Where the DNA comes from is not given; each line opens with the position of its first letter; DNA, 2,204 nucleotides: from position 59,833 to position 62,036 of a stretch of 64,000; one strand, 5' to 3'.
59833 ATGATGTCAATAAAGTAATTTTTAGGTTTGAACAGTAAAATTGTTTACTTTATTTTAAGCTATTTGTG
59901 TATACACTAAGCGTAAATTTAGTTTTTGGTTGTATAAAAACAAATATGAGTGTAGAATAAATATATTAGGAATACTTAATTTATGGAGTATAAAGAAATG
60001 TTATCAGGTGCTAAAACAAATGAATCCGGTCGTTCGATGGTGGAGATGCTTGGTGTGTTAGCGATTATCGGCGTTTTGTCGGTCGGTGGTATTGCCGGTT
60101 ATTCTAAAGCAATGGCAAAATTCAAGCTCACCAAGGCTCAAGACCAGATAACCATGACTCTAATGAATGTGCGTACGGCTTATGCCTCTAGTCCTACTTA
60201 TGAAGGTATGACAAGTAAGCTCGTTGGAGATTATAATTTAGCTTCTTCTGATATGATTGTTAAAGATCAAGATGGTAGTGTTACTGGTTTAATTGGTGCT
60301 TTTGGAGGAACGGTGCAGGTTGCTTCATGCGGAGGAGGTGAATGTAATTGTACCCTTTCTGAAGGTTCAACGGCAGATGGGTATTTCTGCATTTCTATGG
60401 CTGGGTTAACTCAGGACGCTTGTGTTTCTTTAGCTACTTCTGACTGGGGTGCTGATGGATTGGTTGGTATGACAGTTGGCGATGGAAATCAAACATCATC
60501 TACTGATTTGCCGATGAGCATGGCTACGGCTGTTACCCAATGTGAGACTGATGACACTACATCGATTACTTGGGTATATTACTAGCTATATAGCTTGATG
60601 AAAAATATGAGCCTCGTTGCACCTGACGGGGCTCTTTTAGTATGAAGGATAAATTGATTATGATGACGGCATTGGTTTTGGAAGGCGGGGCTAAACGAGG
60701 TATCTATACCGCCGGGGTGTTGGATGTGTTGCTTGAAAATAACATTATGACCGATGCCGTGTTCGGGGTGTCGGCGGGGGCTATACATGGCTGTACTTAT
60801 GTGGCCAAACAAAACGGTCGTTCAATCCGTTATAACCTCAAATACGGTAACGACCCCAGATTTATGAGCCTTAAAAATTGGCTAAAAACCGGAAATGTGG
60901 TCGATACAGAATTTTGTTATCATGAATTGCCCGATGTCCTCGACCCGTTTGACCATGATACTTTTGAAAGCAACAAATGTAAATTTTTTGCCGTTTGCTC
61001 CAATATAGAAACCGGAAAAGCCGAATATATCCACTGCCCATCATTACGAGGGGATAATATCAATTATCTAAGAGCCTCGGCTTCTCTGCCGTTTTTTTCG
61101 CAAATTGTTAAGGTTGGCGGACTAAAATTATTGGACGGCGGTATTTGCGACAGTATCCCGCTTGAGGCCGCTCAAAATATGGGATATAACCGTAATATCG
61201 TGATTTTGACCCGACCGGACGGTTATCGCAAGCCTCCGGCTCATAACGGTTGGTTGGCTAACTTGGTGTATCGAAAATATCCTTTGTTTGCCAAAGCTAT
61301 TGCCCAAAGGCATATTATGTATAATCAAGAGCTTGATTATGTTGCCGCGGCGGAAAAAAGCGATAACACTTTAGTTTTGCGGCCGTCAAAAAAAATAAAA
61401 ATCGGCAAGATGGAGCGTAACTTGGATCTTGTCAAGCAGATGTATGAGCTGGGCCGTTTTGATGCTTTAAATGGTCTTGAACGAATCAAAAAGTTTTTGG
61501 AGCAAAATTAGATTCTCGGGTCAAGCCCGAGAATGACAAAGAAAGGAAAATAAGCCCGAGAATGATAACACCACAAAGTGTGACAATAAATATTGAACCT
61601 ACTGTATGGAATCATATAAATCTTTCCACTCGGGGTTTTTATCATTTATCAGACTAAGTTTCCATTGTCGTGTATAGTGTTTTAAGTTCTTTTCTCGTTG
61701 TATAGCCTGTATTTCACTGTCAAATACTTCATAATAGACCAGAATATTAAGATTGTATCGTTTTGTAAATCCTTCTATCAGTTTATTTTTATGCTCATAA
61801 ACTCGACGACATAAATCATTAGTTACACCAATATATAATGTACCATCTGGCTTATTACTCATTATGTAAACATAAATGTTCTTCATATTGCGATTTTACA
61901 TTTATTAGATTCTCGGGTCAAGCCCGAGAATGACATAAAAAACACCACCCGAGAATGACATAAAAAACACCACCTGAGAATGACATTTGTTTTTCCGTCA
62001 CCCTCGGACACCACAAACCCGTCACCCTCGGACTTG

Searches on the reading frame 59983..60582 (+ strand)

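Call 7: search_protein_families(library=pfam, proteins=[window:59983-60582:+], max_evalue=0.001)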
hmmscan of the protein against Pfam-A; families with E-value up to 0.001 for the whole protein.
window:59983-60582:+ (200 aa): 2 families
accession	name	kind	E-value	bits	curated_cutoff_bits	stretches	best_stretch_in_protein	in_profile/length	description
PF05307.16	Bundlin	-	9.6e-07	29.6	22.3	1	48-191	8-137/151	Bundlin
PF08805.16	PilS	-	1.8e-06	28.4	22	1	52-198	7-136/138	PilS N terminal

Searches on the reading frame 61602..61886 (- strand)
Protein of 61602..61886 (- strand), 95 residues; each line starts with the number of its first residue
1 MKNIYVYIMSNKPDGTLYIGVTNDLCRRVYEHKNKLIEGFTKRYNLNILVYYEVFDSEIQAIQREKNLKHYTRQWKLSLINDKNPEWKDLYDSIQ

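Call 80: search_protein_families(library=pfam, proteins=[window:61602-61886:-], max_evalue=0.01)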
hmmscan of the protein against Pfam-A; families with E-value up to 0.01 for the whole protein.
window:61602-61886:- (95 aa): 2 families
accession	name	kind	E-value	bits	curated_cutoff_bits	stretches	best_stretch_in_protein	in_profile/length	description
PF01541.30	GIY-YIG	-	1.5e-15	57.7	22.6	1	4-76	2-76/78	GIY-YIG catalytic domain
PF10544.15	T5orf172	-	0.0023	18.8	20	1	5-62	2-45/101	T5orf172 domain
